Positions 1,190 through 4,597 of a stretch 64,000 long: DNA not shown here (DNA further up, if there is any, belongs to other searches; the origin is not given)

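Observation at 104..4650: Compact type II-C locus (1035-aa Cas9) with a confidently placed tracrRNA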

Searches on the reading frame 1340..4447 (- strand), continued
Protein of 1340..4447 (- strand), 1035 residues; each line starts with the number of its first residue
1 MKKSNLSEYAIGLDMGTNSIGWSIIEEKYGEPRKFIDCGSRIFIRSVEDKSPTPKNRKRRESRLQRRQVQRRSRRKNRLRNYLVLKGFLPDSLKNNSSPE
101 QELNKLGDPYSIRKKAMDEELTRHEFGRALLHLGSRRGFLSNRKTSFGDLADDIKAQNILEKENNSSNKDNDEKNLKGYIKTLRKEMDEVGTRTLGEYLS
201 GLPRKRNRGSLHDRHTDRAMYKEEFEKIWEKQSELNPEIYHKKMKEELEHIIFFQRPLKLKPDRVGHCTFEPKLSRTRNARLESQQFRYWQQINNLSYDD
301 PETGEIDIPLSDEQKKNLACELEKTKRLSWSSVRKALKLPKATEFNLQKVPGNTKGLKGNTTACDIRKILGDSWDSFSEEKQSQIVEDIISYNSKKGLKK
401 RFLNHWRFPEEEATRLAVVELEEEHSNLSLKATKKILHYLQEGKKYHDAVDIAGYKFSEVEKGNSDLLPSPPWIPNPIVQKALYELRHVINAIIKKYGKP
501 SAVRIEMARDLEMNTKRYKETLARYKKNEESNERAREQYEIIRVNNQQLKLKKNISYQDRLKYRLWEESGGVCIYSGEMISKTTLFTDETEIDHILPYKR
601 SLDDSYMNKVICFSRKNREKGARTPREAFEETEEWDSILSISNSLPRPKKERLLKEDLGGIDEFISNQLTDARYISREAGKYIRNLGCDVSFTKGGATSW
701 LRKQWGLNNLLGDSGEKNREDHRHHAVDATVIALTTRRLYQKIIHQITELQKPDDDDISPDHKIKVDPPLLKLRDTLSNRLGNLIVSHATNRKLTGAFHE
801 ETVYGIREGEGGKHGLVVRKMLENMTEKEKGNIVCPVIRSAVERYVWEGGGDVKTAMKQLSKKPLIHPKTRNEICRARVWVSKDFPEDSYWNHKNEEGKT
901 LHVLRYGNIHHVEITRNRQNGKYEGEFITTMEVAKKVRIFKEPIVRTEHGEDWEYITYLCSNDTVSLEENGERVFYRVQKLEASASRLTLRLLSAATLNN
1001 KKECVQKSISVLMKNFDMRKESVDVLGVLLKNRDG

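Call 37: find_encoding_contigs(protein=P0044, flank=4000, max_places=1)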
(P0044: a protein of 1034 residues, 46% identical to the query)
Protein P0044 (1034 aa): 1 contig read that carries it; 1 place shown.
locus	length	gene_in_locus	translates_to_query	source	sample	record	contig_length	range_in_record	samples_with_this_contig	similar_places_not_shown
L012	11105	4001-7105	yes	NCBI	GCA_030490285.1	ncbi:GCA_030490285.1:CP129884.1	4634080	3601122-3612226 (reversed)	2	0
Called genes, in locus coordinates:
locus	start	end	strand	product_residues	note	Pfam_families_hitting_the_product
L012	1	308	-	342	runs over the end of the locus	PF04613:LpxD, PF25084:LbH_EIF2B, PF25087:GMPPB_C (weak), PF00132:Hexapep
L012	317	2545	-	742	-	-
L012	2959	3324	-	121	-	PF00005:ABC_tran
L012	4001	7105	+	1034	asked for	PF18470:Cas9_a, PF13395:HNH_4, PF18541:RuvC_III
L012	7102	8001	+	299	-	PF01867:Cas_Cas1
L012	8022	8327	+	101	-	PF09827:CRISPR_Cas2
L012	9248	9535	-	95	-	PF02452:PemK_toxin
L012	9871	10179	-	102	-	PF01402:RHH_1 (weak)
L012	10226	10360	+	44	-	-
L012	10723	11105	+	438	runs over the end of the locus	-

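Call 56: search_solved_structures(query=window:1340-4447:-, max_evalue=1e-60, show_alignments=1)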
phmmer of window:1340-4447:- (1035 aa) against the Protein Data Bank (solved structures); distinct sequences matched with E-value up to 1e-60: 11.
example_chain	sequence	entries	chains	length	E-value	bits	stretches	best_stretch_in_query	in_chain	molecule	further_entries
9ar4_A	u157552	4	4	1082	4.1e-78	266.7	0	424-874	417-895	CRISPR-associated endonuclease Cas9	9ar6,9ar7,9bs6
8jtj_A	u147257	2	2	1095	4.3e-75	256.7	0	425-744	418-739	CRISPR-associated endonuclease Cas9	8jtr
8uza_A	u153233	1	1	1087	1.2e-74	255.2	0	425-744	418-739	CRISPR-associated endonuclease Cas9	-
8uzb_A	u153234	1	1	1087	4.5e-73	250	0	426-743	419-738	CRISPR-associated endonuclease Cas9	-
6jdq_A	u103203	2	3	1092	2.1e-66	227.9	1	3-746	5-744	CRISPR-associated endonuclease Cas9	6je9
8ja0_A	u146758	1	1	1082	2.1e-66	227.9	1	3-746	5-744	CRISPR-associated endonuclease Cas9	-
6kc8_A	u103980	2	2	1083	2.1e-66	227.9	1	3-746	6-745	CRISPR-associated endonuclease Cas9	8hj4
6jdv_A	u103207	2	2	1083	4.3e-65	223.5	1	3-746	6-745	CRISPR-associated endonuclease Cas9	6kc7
6je4_A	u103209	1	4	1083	4.5e-64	220.2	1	3-746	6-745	CRISPR-associated endonuclease Cas9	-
6je3_A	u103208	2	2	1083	1.4e-63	218.6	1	4-746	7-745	CRISPR-associated endonuclease Cas9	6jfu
21dz_A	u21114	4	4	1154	1.2e-61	212.2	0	9-743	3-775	CRISPR-associated endonuclease Cas9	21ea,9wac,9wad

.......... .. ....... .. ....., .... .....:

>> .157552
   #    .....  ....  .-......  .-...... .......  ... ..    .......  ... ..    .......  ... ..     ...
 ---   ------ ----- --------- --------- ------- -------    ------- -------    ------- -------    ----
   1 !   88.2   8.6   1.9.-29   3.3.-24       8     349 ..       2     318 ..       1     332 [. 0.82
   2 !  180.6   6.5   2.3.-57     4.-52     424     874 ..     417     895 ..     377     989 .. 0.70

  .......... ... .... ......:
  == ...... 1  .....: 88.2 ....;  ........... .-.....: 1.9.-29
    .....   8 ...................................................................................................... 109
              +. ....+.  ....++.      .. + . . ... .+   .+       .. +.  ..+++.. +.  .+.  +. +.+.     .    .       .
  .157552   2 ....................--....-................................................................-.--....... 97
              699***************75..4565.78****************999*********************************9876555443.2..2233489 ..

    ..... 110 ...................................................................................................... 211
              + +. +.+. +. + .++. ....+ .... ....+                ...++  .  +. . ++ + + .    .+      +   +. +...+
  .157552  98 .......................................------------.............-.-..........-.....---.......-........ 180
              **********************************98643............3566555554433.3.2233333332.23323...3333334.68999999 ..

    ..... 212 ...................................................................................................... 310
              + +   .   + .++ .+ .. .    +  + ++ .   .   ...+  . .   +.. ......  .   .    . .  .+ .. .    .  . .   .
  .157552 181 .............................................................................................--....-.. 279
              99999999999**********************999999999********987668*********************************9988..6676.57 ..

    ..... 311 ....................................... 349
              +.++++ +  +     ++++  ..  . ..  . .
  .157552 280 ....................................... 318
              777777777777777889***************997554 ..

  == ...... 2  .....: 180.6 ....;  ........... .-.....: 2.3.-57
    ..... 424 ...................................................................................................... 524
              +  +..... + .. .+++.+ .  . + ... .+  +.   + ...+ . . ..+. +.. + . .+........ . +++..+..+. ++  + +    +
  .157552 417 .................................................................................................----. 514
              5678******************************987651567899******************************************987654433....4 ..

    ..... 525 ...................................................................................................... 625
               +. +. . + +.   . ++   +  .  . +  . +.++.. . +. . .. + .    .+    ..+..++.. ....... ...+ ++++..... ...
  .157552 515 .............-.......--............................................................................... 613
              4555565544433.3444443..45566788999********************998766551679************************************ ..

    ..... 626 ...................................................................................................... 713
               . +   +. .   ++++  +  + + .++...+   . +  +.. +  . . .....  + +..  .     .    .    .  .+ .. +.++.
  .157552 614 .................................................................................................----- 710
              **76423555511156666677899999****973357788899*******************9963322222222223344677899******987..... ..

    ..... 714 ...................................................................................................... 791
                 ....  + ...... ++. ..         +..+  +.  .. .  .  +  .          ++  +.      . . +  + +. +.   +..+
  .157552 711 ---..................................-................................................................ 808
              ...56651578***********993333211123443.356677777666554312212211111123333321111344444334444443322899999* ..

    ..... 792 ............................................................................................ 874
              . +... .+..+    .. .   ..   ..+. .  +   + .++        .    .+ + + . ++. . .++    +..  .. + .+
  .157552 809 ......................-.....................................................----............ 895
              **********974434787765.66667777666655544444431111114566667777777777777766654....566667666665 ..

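Call 65: list_cluster_members(proteins=[P0001, P0002, P0011])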
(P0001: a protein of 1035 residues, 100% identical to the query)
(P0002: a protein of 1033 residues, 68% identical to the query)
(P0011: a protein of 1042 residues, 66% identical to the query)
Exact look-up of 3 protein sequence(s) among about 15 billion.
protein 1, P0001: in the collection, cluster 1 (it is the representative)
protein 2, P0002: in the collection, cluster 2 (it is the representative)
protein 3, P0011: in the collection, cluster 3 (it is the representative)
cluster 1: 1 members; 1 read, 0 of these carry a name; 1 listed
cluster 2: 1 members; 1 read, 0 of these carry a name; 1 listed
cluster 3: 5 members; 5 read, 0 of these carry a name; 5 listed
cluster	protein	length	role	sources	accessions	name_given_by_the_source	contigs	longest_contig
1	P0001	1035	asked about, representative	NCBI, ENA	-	-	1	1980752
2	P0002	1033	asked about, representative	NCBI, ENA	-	-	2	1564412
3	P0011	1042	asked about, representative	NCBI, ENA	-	-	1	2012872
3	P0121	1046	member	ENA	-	-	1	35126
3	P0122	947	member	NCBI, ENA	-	-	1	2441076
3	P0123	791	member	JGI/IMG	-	-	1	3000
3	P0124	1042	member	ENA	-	-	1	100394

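Call 67: search_protein_families(library=padloc, proteins=[window:1340-4447:-], max_evalue=0.00001)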
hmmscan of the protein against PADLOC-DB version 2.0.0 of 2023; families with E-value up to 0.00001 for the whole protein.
window:1340-4447:- (1035 aa): 5 families
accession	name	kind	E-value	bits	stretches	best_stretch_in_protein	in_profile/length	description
PDLC01256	Cas9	-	5.6e-106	354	1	8-751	1-687/711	"CAS-II-A,CAS-II-B,CAS-II-C; effector__SPE"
PDLC01460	Cas9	-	2.3e-104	348.4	1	10-956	4-811/901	"CAS-II-A,CAS-II-B,CAS-II-C; effector__SPE"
PDLC00973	Cas9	-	1.7e-91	306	1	8-752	1-798/830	CRISPR subtype II RNA-guided endonuclease Cas9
PDLC00975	Cas9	-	1.6e-75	253.2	1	8-747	4-785/1120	Cas9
PDLC01580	Cas9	-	2.5e-20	70.2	1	477-742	736-992/1329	"CAS-II-A,CAS-II-B,CAS-II-C; effector__SPE"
